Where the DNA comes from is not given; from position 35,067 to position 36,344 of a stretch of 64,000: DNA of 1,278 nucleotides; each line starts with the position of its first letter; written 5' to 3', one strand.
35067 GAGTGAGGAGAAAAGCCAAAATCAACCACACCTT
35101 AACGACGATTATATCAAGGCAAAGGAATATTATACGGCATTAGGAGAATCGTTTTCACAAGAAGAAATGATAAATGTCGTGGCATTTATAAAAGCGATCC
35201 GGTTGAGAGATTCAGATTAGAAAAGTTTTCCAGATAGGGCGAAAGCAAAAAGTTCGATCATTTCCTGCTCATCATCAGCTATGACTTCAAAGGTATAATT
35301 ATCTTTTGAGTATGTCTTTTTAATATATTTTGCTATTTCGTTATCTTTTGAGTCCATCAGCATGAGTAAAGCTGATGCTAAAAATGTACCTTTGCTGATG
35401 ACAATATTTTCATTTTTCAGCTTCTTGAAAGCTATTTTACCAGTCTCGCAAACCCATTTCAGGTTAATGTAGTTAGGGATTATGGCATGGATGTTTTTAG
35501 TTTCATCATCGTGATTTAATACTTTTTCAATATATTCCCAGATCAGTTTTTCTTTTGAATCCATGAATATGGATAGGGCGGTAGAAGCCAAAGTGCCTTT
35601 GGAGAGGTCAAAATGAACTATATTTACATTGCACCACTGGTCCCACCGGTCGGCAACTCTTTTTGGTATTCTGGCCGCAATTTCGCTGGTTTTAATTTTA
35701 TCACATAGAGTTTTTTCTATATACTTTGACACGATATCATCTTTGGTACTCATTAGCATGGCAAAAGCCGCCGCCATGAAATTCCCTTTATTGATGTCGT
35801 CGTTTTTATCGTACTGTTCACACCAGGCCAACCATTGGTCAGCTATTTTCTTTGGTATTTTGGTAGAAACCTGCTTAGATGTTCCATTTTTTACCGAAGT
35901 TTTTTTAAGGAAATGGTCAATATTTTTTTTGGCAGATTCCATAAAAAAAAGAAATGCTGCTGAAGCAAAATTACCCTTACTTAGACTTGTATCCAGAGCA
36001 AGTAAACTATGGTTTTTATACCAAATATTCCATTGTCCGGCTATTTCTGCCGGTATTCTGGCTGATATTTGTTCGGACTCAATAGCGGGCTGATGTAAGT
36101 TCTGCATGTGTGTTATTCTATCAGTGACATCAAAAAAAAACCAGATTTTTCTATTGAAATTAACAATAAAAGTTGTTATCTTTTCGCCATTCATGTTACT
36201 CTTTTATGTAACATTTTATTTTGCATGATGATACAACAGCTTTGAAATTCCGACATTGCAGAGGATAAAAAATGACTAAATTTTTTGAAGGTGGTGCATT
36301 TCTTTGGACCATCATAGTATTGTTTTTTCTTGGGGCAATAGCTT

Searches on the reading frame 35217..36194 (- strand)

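Call 11: search_protein_families(library=phrogs, proteins=[window:35217-36194:-], max_evalue=0.001)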
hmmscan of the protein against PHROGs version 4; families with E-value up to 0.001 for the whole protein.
window:35217-36194:- (325 aa): 0 families

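Call 34: search_protein_families(library=pfam, proteins=[window:35217-36194:-], max_evalue=0.01)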
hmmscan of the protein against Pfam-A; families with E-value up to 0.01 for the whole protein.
window:35217-36194:- (325 aa): 1 family
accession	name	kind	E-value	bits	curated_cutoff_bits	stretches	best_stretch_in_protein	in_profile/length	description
PF14114.12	DUF4286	-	0.00035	21.2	25.8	0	109-159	6-56/100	Domain of unknown function (DUF4286)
